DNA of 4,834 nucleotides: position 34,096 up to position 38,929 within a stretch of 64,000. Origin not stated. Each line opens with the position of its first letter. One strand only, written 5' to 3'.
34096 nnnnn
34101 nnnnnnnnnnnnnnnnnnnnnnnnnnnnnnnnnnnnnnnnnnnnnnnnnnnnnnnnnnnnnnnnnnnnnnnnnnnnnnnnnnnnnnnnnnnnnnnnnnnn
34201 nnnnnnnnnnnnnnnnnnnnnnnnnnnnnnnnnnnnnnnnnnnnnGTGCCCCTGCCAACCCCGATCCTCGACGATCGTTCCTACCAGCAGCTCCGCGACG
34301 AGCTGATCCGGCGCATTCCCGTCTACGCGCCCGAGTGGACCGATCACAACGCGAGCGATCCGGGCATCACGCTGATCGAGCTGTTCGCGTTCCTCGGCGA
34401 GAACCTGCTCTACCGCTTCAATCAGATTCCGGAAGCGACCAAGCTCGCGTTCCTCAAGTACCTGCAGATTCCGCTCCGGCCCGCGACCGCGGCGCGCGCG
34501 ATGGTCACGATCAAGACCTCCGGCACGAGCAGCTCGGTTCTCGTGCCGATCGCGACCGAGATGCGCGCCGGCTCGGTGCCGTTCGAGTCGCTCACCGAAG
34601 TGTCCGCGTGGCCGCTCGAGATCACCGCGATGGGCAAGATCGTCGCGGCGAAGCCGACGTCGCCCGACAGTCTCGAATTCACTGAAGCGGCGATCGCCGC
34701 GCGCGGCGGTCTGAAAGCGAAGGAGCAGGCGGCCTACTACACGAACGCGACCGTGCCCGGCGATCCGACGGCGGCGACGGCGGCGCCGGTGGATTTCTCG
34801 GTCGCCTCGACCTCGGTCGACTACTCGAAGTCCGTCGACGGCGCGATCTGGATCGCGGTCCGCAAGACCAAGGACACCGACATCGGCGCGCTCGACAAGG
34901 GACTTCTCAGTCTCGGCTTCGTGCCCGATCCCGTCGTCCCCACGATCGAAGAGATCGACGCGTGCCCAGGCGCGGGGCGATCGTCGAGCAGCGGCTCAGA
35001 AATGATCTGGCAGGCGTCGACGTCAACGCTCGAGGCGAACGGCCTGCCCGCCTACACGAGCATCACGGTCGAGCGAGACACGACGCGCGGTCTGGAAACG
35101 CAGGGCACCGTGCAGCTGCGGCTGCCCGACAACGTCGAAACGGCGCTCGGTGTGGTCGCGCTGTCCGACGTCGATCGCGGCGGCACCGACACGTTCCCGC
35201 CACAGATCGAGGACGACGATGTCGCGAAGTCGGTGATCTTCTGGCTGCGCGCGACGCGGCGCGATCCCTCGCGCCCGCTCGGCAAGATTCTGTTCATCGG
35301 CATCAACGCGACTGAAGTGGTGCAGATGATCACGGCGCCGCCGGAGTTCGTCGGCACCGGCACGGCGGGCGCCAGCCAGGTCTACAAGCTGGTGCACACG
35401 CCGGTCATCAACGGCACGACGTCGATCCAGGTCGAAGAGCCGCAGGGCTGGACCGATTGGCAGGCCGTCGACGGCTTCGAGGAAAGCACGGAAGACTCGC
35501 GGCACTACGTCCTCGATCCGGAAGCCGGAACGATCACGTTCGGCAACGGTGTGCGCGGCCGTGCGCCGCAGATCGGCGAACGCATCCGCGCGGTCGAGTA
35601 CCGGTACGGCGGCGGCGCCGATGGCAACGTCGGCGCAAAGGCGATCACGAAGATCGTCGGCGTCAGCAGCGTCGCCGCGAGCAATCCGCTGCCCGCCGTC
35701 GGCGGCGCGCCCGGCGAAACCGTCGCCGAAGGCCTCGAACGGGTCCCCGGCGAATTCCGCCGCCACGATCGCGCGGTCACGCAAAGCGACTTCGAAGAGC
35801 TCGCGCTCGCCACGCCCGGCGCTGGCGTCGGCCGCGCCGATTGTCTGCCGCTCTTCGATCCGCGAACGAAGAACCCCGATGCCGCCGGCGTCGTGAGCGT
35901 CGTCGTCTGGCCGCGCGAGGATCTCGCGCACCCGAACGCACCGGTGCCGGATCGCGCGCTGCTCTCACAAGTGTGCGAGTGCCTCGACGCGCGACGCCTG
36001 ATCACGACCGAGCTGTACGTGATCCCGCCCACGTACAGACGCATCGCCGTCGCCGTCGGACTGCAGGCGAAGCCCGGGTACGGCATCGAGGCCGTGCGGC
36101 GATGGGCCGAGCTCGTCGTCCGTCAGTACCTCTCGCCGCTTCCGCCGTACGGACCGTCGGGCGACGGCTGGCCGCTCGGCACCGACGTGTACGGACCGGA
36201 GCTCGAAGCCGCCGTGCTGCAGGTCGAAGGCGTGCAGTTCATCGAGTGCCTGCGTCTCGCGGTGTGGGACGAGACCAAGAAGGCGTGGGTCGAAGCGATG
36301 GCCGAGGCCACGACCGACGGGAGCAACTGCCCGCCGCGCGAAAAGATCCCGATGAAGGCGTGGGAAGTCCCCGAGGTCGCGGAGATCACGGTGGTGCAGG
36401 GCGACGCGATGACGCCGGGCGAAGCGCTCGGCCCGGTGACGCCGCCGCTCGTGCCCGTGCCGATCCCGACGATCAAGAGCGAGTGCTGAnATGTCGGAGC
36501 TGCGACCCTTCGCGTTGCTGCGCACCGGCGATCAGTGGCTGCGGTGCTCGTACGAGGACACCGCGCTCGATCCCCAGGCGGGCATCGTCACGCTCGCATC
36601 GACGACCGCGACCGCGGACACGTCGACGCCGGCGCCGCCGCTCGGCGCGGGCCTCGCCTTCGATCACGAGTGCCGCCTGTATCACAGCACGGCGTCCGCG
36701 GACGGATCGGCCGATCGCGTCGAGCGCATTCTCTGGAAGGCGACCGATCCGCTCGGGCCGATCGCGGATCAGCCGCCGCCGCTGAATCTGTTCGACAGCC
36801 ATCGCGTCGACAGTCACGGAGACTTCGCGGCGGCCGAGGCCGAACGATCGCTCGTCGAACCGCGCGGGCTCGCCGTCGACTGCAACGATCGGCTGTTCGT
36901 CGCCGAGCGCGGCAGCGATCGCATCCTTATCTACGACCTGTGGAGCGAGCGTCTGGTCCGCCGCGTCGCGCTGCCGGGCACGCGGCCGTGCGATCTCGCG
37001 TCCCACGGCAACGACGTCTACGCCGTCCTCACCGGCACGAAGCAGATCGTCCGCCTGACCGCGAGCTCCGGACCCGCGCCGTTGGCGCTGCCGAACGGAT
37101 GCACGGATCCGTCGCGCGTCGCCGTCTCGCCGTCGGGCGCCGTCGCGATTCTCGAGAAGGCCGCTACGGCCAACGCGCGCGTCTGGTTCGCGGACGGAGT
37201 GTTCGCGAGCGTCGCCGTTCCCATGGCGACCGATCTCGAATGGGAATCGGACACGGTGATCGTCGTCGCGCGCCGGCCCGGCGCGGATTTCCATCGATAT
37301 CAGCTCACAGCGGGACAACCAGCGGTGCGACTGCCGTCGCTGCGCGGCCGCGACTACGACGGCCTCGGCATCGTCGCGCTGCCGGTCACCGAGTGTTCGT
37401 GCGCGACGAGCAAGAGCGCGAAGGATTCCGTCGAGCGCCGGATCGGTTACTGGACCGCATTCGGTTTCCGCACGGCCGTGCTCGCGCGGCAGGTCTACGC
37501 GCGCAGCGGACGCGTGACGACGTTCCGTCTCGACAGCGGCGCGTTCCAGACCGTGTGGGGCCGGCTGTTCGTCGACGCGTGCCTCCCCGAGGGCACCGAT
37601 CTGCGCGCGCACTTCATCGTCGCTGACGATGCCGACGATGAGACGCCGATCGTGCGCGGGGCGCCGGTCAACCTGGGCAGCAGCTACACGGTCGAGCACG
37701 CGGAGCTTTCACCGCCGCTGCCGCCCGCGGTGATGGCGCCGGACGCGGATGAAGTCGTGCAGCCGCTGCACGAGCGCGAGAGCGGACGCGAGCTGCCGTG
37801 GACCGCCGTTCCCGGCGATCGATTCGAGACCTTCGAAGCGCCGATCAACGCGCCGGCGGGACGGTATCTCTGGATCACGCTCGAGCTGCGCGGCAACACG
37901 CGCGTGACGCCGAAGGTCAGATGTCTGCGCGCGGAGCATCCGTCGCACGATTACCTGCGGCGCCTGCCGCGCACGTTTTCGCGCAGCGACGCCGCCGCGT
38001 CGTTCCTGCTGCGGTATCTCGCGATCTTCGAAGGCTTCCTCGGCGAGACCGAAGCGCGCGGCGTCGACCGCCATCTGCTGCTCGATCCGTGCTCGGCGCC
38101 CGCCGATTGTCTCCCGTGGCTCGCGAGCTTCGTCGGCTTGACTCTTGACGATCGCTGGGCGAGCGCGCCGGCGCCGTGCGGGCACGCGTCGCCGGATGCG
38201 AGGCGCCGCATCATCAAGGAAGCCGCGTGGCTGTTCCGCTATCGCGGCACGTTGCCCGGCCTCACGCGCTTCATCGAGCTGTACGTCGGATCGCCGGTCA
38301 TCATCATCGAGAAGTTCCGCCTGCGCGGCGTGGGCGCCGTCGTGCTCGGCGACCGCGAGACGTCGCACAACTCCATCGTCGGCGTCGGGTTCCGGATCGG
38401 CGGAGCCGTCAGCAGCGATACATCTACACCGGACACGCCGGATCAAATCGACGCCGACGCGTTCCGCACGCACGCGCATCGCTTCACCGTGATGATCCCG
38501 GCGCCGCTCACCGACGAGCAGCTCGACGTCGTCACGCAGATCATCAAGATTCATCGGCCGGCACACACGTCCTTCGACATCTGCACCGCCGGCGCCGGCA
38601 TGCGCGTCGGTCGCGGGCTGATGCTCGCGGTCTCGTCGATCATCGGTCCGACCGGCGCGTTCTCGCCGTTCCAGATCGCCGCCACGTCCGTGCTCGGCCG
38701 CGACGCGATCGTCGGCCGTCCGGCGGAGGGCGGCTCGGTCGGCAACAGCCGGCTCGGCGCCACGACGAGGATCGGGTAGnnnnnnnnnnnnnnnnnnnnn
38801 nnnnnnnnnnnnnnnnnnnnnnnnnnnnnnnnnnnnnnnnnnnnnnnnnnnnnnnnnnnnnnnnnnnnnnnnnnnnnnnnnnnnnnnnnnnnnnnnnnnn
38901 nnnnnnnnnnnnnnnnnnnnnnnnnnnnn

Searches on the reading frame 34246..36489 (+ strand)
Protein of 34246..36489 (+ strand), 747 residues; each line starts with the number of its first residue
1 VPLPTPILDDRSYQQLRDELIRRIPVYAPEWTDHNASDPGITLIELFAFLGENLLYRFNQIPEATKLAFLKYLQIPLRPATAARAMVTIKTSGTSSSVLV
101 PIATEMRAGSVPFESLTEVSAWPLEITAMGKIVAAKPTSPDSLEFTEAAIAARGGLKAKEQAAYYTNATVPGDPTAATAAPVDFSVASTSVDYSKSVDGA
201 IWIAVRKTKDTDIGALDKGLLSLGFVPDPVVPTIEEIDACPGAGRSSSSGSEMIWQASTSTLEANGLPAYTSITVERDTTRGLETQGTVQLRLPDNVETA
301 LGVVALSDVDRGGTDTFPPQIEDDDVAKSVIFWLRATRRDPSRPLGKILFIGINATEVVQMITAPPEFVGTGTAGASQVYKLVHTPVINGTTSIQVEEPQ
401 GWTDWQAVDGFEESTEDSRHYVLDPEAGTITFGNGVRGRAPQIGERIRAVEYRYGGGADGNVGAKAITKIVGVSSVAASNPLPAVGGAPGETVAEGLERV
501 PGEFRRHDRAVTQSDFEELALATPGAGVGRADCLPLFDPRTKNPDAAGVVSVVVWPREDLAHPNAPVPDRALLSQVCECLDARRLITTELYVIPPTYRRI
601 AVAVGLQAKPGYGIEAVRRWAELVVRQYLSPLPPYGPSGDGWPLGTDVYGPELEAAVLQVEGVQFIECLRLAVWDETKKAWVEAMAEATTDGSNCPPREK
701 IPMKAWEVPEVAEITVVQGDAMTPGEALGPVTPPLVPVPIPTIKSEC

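Call 3: search_protein_families(library=pfam, proteins=[window:34246-36489:+], max_evalue=0.01)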
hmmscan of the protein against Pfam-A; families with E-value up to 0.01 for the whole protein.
window:34246-36489:+ (747 aa): 1 family
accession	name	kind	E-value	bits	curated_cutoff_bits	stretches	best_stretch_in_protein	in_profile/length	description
PF04865.19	Baseplate_J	-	7.9e-14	52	21.1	1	457-630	75-238/255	Baseplate J-like protein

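Call 4: search_protein_families(library=ncbifam, proteins=[window:34246-36489:+], max_evalue=0.01)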
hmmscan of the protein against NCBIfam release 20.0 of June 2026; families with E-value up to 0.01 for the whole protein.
window:34246-36489:+ (747 aa): 1 family
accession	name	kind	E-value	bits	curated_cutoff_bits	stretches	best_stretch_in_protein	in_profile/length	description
TIGR02243.1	TIGR02243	equivalog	3.1e-88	297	155.8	2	363-671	349-658/659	putative baseplate assembly protein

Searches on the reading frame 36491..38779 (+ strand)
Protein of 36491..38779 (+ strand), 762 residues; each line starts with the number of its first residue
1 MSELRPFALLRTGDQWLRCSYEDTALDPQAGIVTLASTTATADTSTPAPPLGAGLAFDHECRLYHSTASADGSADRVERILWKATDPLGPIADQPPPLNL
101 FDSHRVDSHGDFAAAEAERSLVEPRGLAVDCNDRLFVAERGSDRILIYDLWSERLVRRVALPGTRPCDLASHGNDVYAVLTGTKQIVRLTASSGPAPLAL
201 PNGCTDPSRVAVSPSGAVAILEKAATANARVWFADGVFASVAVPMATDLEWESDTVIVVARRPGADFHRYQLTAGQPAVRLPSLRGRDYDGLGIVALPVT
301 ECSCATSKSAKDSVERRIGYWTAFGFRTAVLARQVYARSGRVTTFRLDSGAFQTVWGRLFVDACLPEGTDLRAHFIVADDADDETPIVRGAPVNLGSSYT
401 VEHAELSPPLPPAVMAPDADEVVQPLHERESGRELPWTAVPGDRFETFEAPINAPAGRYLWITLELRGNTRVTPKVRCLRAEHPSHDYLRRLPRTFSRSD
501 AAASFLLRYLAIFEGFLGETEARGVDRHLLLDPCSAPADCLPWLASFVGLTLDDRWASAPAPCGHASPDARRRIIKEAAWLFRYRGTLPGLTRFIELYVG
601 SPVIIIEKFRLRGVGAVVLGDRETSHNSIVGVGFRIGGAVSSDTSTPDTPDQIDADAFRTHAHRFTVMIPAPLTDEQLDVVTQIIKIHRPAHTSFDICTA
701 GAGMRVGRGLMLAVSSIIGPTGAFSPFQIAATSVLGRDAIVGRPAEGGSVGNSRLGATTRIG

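Call 3: search_protein_families(library=pfam, proteins=[window:36491-38779:+], max_evalue=0.01)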
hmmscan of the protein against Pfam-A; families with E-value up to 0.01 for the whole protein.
window:36491-38779:+ (762 aa): 3 families
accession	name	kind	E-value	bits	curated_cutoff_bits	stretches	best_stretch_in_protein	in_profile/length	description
PF09684.15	Tail_P2_I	-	7e-07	29.6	20.6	1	525-641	24-97/139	Phage tail protein (Tail_P2_I)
PF01436.27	NHL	-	2.5e-05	24.5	20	1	123-148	3-28/28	NHL repeat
PF08450.18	SGL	-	0.0056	16.7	26.3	0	115-175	177-236/246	SMP-30/Gluconolactonase/LRE-like region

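Call 4: search_protein_families(library=ncbifam, proteins=[window:36491-38779:+], max_evalue=0.01)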
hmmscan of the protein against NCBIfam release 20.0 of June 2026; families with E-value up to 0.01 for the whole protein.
window:36491-38779:+ (762 aa): 2 families
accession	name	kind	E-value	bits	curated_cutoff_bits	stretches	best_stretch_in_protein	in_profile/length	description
NF053768.1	CIS12_fam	equivalog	1.8e-33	116.2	860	2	452-719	436-692/715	CIS12 family contractile injection system protein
TIGR02242.1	tail_TIGR02242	domain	2.2e-18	66.6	51.85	1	490-610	2-111/131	phage tail protein domain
